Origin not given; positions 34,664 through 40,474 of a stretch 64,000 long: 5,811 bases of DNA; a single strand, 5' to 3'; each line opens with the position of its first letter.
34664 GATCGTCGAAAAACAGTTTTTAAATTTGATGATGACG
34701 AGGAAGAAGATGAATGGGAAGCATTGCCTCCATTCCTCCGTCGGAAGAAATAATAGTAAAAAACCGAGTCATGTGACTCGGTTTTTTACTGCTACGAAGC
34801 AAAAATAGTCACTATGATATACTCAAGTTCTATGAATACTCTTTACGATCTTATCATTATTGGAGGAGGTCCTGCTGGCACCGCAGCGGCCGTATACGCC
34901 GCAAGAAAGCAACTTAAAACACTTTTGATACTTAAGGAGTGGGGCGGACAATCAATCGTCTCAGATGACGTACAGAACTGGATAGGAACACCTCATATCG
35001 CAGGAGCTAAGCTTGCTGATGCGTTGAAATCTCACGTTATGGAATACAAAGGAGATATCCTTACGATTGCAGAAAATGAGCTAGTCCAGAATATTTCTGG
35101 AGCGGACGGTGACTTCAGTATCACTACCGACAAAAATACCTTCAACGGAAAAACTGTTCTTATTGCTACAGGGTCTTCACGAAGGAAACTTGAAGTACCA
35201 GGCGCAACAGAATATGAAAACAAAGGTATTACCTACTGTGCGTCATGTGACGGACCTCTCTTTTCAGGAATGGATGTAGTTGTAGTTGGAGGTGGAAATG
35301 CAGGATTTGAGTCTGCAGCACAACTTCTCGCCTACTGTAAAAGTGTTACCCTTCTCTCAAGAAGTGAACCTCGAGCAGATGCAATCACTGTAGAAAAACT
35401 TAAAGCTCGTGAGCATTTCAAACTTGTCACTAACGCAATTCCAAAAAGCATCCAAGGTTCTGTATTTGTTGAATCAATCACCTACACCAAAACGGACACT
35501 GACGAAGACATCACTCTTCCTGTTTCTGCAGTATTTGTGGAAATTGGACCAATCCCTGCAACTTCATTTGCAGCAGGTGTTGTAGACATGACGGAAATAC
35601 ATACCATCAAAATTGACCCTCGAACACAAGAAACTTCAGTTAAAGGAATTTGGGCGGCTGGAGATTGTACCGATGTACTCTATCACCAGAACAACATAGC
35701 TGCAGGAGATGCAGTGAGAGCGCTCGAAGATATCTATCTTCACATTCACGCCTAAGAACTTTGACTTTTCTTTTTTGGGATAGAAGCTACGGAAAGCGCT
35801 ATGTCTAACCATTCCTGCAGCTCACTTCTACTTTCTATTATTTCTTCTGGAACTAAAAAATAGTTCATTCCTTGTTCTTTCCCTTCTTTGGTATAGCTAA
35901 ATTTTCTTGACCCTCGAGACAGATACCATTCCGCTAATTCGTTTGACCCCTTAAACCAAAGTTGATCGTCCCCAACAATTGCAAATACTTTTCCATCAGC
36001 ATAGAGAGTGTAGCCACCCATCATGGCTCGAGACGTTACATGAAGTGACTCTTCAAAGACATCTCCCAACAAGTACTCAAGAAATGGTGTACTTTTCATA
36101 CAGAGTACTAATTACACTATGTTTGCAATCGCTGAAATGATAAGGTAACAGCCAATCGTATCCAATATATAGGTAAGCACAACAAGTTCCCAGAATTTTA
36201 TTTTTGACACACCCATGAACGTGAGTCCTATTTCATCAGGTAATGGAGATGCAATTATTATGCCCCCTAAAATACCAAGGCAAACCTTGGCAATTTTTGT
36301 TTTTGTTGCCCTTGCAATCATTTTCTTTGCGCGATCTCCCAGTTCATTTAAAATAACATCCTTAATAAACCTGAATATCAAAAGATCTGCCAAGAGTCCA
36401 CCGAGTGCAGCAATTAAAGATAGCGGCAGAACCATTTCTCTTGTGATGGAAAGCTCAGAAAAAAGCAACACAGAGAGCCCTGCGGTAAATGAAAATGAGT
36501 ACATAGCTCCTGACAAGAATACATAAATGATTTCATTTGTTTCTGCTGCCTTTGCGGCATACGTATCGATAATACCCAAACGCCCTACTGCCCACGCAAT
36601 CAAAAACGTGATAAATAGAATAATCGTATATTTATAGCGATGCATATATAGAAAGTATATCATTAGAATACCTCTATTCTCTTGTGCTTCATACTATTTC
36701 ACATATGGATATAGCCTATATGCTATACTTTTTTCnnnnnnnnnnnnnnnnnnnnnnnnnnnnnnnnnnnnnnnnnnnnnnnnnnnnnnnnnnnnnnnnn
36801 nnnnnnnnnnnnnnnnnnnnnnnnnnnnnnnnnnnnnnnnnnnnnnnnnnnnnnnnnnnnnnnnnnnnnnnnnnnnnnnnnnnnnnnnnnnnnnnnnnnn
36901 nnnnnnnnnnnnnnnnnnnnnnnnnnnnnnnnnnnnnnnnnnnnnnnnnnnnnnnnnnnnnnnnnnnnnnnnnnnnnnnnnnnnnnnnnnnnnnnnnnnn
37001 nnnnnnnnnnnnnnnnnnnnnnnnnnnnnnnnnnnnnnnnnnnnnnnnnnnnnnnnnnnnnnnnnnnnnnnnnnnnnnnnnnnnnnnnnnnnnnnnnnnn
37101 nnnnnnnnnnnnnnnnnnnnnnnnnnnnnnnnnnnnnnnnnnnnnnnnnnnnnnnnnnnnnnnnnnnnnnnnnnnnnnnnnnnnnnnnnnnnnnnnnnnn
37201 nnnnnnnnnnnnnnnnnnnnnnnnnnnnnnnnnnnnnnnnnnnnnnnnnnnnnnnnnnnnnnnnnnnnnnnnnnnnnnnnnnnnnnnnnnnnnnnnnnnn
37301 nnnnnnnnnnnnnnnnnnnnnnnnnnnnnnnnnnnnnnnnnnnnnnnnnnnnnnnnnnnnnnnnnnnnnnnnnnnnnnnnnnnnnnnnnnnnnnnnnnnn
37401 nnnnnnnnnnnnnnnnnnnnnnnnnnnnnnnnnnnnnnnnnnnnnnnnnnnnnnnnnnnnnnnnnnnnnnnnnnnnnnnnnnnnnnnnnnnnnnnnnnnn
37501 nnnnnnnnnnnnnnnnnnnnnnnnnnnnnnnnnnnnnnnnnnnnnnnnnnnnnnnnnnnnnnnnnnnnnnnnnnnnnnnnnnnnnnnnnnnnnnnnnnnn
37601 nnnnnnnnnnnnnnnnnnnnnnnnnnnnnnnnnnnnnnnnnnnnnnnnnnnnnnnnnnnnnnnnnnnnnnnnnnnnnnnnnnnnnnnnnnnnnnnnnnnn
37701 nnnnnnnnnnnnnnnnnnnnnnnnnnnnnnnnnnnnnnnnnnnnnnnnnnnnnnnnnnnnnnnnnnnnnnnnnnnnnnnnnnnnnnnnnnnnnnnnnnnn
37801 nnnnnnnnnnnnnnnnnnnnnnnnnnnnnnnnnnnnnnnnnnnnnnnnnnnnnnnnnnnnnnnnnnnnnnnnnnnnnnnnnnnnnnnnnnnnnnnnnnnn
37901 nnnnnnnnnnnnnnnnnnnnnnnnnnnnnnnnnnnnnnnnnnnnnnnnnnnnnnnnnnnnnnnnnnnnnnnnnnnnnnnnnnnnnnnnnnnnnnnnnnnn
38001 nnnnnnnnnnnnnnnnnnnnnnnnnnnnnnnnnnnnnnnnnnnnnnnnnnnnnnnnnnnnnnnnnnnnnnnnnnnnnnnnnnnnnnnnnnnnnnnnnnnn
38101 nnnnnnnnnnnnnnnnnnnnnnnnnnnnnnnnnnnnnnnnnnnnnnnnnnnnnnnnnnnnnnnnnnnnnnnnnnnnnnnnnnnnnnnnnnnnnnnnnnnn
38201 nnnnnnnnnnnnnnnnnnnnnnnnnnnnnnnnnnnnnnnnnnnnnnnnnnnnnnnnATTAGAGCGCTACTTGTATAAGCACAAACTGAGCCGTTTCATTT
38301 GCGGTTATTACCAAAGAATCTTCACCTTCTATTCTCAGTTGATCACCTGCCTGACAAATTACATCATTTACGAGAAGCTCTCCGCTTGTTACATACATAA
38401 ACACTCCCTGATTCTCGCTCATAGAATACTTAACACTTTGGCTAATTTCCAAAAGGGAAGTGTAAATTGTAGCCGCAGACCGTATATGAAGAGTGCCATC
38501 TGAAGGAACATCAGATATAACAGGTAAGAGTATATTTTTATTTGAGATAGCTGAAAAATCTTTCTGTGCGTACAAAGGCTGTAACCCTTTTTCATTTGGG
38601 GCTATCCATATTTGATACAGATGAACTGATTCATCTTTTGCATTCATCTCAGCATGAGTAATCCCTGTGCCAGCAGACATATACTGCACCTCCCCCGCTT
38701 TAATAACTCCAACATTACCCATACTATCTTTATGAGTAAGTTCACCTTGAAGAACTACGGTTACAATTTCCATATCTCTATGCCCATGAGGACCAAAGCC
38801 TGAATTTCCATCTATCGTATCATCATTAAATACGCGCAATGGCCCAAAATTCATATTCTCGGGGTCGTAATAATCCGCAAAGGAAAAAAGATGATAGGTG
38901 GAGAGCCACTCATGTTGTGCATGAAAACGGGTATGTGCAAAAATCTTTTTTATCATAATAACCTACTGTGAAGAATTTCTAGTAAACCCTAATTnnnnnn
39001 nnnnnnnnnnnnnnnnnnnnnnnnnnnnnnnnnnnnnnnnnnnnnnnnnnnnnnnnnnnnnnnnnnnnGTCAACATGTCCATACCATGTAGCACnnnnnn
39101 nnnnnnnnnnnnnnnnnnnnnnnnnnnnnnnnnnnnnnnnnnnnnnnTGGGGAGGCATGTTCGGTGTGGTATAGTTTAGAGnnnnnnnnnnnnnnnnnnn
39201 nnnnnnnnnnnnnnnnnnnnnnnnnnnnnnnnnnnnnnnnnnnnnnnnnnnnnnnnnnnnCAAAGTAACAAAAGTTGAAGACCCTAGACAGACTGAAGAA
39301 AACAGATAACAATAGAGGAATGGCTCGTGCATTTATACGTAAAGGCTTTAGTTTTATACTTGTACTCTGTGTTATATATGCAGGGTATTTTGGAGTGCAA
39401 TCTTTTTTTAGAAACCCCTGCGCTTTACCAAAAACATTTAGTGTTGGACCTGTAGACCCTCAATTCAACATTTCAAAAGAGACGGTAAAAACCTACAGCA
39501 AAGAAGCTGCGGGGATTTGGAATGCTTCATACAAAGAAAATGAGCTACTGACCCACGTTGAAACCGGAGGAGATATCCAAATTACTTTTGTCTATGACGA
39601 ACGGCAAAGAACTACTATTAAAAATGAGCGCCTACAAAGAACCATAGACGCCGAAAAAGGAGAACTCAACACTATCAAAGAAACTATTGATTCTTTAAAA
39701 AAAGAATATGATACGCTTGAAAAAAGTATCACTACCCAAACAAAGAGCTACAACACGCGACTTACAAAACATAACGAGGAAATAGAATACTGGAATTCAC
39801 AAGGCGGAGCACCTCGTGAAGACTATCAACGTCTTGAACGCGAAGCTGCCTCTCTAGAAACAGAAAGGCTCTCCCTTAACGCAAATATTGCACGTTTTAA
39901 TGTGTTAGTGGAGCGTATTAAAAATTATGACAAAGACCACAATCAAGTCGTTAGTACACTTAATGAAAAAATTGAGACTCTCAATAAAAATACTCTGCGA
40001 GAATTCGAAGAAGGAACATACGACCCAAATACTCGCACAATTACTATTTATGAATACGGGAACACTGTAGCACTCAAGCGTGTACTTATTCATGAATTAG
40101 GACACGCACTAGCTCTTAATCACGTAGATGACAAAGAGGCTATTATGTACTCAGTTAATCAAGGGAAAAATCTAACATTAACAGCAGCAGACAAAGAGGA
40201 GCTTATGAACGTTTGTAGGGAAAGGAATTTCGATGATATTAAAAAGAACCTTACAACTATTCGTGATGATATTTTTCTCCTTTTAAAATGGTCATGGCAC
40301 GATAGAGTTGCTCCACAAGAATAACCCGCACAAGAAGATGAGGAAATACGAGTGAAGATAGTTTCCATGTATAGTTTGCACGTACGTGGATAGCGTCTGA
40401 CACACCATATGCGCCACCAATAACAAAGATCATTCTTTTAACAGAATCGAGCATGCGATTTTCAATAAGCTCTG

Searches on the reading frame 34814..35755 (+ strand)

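Call 75: search_protein_families(library=pfam, proteins=[window:34814-35755:+], max_evalue=0.0001)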
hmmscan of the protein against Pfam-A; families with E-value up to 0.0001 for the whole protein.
window:34814-35755:+ (313 aa): 11 families
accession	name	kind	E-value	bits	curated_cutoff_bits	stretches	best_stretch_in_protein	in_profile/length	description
PF07992.20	Pyr_redox_2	-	7.2e-42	144.2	26.1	1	11-292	1-283/291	Pyridine nucleotide-disulphide oxidoreductase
PF13738.12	Pyr_redox_3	-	6.9e-27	94.9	30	1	59-283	75-305/305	Pyridine nucleotide-disulphide oxidoreductase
PF01134.28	GIDA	-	4.6e-12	46.1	22.1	1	12-92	1-73/391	Glucose inhibited division protein A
PF12831.13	FAD_oxidored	-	2.2e-11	44.1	27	1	12-46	1-37/416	FAD dependent oxidoreductase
PF03486.20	HI0933_like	-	2.1e-10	40.9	50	0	12-39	2-29/244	HI0933-like protein Rossmann domain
PF00890.30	FAD_binding_2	-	6.8e-10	39.1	20.4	0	12-51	1-42/414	FAD binding domain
PF00070.33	Pyr_redox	-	7.5e-09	36.4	22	1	155-224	2-79/82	Pyridine nucleotide-disulphide oxidoreductase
PF01266.30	DAO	-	6.3e-08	33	27.9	0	12-44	1-34/353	FAD dependent oxidoreductase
PF01946.23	Thi4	-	2.2e-06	27.5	26.2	0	11-40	18-48/235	Thi4 family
PF13450.12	NAD_binding_8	-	6.7e-05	23.5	21.9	0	15-39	1-25/68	NAD(P)-binding Rossmann-like domain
PF13241.12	NAD_binding_7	-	7.1e-05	23.8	22.1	0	151-216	6-62/104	Putative NAD(P)-binding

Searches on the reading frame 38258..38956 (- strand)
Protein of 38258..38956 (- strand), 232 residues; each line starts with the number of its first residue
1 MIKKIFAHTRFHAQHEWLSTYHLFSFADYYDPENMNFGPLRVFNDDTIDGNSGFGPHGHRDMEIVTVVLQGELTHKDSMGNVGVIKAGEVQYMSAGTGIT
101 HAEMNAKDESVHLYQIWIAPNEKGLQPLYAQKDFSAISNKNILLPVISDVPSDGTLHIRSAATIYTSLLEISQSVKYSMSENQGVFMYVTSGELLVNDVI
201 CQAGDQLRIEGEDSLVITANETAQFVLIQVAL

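Call 76: search_protein_families(library=pfam, proteins=[window:38258-38956:-], max_evalue=0.0001)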
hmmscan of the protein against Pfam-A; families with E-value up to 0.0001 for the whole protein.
window:38258-38956:- (232 aa): 3 families
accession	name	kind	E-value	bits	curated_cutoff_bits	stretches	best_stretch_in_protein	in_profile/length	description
PF02678.22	Pirin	-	3.4e-36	124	26.1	1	11-118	7-108/108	Pirin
PF17954.7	Pirin_C_2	-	2.9e-16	59.9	22.9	1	146-229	2-85/86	Quercetinase C-terminal cupin domain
PF07883.17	Cupin_2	-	2.2e-06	27.7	27.2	0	50-115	7-68/70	Cupin domain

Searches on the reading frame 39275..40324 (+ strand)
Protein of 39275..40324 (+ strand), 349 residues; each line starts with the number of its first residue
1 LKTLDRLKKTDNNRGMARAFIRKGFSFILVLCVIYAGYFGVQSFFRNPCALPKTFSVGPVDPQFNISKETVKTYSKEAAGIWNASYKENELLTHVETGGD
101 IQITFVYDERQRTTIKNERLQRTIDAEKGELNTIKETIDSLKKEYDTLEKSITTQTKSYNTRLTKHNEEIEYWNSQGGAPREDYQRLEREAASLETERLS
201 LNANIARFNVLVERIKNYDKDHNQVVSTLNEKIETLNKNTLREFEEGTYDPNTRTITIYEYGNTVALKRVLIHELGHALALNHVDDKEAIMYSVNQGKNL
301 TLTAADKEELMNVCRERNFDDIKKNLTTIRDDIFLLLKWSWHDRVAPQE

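Call 26: search_protein_families(library=pfam, proteins=[window:39275-40324:+], max_evalue=0.001)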
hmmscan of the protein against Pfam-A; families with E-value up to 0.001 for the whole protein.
window:39275-40324:+ (349 aa): 3 families
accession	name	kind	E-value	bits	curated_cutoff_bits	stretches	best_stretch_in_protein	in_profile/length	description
PF00413.30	Peptidase_M10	-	7.4e-09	36.1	24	1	179-309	102-153/159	Matrixin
PF08232.17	Striatin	-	0.00043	21.2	29.4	0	183-236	12-65/151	Striatin family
PF07926.17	TPR_MLP1_2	-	0.00084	19.8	36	0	118-237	4-116/129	TPR/MLP1/MLP2-like protein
